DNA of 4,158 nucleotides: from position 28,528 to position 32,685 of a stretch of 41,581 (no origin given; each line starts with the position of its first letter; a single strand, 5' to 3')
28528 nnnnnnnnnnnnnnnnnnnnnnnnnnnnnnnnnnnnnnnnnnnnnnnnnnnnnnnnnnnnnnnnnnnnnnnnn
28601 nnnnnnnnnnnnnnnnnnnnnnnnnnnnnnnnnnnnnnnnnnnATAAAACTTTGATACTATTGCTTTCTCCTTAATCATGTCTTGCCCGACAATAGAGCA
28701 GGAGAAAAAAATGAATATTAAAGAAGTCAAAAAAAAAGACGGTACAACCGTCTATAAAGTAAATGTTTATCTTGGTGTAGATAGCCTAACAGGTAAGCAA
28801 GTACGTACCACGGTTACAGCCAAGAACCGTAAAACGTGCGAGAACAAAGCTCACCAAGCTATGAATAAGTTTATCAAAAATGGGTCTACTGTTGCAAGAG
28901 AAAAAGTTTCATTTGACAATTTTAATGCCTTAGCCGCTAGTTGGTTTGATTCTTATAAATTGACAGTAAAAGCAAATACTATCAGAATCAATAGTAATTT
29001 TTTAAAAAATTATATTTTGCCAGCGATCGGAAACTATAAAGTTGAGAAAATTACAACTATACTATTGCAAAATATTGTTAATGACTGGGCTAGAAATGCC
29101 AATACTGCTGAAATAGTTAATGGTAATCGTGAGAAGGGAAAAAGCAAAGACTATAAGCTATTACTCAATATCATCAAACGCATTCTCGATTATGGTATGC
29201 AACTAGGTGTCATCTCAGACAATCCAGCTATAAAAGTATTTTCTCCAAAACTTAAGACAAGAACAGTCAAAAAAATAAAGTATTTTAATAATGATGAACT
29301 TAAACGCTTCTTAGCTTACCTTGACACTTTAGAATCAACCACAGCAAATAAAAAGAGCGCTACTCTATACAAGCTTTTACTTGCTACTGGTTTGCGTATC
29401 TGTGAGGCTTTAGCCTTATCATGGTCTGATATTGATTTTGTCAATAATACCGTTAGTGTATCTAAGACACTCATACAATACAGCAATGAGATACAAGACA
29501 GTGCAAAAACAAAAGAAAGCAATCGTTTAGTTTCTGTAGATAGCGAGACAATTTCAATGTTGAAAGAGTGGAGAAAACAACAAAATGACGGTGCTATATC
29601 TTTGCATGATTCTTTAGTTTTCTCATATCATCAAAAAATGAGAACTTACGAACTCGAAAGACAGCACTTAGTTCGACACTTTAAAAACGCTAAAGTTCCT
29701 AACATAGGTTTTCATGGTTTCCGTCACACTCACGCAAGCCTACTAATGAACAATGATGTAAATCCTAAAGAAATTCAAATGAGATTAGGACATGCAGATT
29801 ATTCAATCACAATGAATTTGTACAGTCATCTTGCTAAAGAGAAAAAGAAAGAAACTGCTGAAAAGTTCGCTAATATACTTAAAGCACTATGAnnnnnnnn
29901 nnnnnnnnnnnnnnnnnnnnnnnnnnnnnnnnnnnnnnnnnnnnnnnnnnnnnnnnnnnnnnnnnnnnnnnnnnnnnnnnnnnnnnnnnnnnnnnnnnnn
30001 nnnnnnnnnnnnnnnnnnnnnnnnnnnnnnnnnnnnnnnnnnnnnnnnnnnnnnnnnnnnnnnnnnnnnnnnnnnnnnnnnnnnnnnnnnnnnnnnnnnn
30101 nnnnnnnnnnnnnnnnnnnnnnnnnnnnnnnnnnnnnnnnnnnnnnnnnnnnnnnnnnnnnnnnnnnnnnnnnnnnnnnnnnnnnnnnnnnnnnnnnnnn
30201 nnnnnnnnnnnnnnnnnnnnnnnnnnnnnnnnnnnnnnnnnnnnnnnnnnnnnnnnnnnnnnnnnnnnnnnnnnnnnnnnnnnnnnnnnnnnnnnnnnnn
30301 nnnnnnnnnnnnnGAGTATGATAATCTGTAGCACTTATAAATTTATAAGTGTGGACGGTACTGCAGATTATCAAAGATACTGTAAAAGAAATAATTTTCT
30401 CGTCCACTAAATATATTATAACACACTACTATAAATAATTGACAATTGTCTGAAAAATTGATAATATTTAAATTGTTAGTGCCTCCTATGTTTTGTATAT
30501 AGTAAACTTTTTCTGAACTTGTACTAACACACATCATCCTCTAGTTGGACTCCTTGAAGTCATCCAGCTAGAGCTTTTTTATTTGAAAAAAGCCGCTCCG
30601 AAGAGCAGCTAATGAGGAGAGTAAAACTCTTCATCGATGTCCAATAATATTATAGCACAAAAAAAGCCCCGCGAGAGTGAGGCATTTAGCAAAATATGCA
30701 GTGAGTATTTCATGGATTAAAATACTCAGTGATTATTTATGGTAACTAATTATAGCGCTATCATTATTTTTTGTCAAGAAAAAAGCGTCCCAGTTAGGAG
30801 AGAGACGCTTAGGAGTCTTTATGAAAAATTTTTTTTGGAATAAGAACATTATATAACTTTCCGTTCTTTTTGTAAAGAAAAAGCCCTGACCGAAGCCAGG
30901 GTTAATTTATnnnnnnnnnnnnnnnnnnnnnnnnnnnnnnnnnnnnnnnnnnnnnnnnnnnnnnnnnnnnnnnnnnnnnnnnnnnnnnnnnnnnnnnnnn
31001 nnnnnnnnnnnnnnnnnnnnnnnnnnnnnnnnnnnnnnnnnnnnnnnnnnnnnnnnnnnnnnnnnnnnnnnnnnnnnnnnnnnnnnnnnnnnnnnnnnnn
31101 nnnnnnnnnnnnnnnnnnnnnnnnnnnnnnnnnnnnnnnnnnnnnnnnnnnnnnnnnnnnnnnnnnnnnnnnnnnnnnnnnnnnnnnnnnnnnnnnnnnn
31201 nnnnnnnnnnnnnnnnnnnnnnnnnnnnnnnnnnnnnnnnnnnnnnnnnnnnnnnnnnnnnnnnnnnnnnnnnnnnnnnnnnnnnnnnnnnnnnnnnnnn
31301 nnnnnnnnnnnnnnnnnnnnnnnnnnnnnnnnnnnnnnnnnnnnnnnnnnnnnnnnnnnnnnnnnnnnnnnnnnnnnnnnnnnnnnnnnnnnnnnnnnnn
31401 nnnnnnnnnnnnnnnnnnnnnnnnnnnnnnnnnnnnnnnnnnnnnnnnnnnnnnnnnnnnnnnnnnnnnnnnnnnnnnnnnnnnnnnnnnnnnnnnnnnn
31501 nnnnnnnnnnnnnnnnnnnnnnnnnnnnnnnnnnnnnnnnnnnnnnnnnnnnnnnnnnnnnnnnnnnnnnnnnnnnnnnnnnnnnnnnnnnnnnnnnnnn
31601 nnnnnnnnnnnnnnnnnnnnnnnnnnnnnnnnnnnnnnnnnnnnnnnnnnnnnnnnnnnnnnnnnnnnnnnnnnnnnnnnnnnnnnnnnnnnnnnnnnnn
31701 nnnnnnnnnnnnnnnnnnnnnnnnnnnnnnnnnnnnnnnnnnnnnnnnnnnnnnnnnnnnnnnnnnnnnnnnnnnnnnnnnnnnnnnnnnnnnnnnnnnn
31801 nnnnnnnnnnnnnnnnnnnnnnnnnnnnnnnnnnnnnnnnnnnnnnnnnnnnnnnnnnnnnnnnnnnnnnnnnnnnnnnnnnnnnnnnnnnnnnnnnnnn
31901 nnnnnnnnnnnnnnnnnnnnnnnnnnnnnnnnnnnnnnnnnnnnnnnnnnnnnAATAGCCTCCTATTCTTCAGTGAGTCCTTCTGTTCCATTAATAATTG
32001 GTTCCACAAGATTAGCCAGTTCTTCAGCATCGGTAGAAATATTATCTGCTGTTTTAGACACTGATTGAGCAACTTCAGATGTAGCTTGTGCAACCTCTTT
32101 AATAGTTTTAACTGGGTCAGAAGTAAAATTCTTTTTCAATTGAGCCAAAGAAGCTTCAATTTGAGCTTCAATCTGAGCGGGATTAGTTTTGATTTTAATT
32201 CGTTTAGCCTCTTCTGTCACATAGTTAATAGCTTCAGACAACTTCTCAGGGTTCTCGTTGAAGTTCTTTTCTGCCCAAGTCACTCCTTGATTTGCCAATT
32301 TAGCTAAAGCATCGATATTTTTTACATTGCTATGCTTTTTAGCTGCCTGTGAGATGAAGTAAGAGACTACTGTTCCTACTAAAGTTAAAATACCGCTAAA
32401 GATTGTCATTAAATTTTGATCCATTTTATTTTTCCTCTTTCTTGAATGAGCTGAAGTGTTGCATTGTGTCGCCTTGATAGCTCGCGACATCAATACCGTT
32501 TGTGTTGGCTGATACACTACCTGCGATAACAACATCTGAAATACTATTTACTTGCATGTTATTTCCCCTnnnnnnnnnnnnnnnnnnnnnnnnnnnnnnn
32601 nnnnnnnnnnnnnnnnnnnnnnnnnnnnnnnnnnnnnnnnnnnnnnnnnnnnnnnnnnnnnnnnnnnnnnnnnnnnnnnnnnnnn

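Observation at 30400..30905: Non-coding island between lysis cassette and tRNA-Met: consensus promoters, four stacked minus-strand terminators and two or three putative sRNAs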

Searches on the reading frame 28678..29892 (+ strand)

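Call 72: search_protein_families(library=phrogs, proteins=[window:28678-29892:+], max_evalue=0.01)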
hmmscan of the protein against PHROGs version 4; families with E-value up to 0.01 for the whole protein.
window:28678-29892:+ (404 aa): 9 families
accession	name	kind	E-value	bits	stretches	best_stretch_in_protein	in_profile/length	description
phrog_1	-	integration and excision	3.5e-71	242.2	1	8-402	104-452/611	integrase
phrog_216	-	integration and excision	1.7e-36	126.8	1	167-402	23-241/301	integrase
phrog_7685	-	integration and excision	3.6e-25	89.9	1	276-402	122-240/240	integrase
phrog_23783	-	integration and excision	1e-11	46.1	1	12-194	1-159/162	integrase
phrog_26960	-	unknown function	2.6e-06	28.8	1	17-146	11-138/146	-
phrog_4710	-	unknown function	6.2e-05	23.6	1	80-264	25-192/211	-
phrog_7269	-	integration and excision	0.0003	21.6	1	333-390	18-74/89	integrase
phrog_35951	-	unknown function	0.0092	17.4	0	335-401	13-78/97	-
phrog_24238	-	unknown function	0.0098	17.1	0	248-295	23-72/74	-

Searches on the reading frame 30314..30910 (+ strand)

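Call 87: search_protein_families(library=phrogs, proteins=[L004:128-370:-, L016:221-475:-, L005:253-489:-, L008:1846-2043:-, L008:1595-1726:-], max_evalue=0.01)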
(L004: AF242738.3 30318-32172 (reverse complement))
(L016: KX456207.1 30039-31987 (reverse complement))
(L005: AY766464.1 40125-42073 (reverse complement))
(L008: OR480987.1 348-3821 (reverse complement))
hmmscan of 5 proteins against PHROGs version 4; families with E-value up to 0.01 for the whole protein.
L004:128-370:- (80 aa): 1 family
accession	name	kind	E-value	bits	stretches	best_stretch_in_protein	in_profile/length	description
phrog_11039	-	unknown function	5.5e-41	139.6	1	15-80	1-66/66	-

L016:221-475:- (84 aa): 2 families
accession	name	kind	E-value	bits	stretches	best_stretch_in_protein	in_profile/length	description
phrog_11039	-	unknown function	2.7e-40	137.4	1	19-84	1-66/66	-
phrog_11088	-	unknown function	0.00095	19.9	1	41-72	8-38/41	-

L005:253-489:- (78 aa): 1 family
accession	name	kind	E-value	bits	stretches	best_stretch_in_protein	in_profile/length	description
phrog_11039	-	unknown function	8.1e-28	97.4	1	22-77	1-55/66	-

L008:1846-2043:- (65 aa): 1 family
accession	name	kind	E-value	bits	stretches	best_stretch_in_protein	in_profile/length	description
phrog_11039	-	unknown function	1e-05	26.6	1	1-30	1-30/66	-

L008:1595-1726:- (43 aa): 0 families

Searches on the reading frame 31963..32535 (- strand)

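Call 72: search_protein_families(library=phrogs, proteins=[window:31963-32535:-], max_evalue=0.01)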
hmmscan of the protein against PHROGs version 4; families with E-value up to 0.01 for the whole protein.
window:31963-32535:- (190 aa): 7 families
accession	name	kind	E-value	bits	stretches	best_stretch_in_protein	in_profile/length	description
phrog_6918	-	lysis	2.9e-28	99.2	1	38-147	1-112/114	holin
phrog_608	-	lysis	1.2e-09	39.4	1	38-138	4-108/111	holin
phrog_2609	-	lysis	3.1e-07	31.4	1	48-170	13-141/145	holin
phrog_34148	-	unknown function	0.00029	21.8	0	157-185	20-48/53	-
phrog_20118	-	unknown function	0.00046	21.5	1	43-135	7-99/102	-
phrog_15808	-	unknown function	0.0077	17.2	0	44-113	20-87/142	-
phrog_20821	-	unknown function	0.0082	17.5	1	50-148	11-106/150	-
